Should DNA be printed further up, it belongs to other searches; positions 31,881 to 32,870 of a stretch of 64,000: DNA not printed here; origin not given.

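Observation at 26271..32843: Membrane nucleotidyl cyclase with mammalian-like topology (TM cluster, CHD, TM cluster, CHD), a roughly 900-aa disordered linker and apparently swapped domain roles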

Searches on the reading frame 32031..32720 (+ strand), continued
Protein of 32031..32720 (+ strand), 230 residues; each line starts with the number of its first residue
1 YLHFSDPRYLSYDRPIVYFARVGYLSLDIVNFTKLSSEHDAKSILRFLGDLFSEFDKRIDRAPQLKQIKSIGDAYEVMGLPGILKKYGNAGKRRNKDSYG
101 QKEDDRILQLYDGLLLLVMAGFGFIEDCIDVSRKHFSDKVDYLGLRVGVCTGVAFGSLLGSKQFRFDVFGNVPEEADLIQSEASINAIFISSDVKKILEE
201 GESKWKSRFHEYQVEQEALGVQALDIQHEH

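Call 61: list_cluster_members(proteins=[P0152, P0164, P0167, P0186, P0218, P0169, P0238, P0257, P0265, P0182])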
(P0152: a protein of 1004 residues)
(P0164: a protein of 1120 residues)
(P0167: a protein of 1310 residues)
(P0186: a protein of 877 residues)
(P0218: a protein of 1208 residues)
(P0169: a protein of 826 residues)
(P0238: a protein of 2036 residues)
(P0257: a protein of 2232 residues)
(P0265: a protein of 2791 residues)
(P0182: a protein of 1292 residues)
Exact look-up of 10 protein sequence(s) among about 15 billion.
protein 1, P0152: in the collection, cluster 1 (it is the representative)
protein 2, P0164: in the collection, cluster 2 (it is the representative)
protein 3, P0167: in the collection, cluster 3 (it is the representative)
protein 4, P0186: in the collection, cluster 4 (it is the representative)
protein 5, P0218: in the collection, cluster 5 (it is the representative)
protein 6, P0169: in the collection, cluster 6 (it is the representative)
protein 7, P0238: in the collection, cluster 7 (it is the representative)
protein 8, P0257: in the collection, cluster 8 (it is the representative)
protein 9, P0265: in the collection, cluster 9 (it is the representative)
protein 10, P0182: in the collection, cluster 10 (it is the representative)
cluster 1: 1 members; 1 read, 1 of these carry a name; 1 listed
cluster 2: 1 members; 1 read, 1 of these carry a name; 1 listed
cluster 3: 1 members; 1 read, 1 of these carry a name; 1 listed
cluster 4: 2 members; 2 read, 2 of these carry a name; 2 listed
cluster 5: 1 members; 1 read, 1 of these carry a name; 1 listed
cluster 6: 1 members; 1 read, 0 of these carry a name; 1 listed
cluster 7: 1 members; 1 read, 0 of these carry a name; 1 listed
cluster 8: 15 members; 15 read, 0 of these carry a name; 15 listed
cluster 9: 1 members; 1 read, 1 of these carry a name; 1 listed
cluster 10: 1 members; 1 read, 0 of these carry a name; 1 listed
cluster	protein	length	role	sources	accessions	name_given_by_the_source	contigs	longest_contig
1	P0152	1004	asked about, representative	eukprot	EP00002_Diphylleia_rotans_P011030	TRINITY_DN218_c0_g1_i1.p1 TRINITY_DN218_c0_g1~~TRINITY_DN218_c0_g1_i1.p1 ORF ...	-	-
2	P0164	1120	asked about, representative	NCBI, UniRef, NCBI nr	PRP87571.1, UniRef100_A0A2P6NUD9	adenylate/guanylate cyclase [Planoprotostelium fungivorum] | Adenylate/guanylate cyclase n=1 Tax=Planoprotostelium fungivorum TaxID=1890364 ...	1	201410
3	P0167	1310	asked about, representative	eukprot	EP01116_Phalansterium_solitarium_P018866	TRINITY_DN5126_c0_g1_i1.p1 TRINITY_DN5126_c0_g1~~TRINITY_DN5126_c0_g1_i1.p1 ORF ...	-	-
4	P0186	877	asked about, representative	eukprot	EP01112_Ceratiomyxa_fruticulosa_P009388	TRINITY_DN2443_c0_g3_i1.p1 TRINITY_DN2443_c0_g3~~TRINITY_DN2443_c0_g3_i1.p1 ORF ...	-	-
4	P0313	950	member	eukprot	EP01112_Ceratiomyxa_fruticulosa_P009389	TRINITY_DN2443_c0_g3_i2.p1 TRINITY_DN2443_c0_g3~~TRINITY_DN2443_c0_g3_i2.p1 ORF ...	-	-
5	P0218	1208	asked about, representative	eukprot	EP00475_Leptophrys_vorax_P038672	TRINITY_DN686_c0_g1_i1.p1 TRINITY_DN686_c0_g1~~TRINITY_DN686_c0_g1_i1.p1 ORF ...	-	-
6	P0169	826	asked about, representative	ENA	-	-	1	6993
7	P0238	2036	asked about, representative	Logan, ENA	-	-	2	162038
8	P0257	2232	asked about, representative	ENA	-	-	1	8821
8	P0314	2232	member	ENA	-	-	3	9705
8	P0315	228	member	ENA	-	-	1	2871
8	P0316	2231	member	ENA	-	-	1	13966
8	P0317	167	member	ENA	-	-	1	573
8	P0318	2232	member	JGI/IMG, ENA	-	-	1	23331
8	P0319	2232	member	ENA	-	-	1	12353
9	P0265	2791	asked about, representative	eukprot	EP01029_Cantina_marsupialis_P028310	TRINITY_DN775_c0_g2_i1.p1 TRINITY_DN775_c0_g2~~TRINITY_DN775_c0_g2_i1.p1 ORF ...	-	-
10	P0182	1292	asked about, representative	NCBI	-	-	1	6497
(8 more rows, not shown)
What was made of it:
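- On Inverted-order two-CHD protist cyclases (alveolate GCs and relatives): The same pattern occurs in 40 of 126 two-CHD relatives, including Planoprotostelium, Phalansterium, Ceratiomyxa, Diphylleia, Leptophrys and Cantina (call 61).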
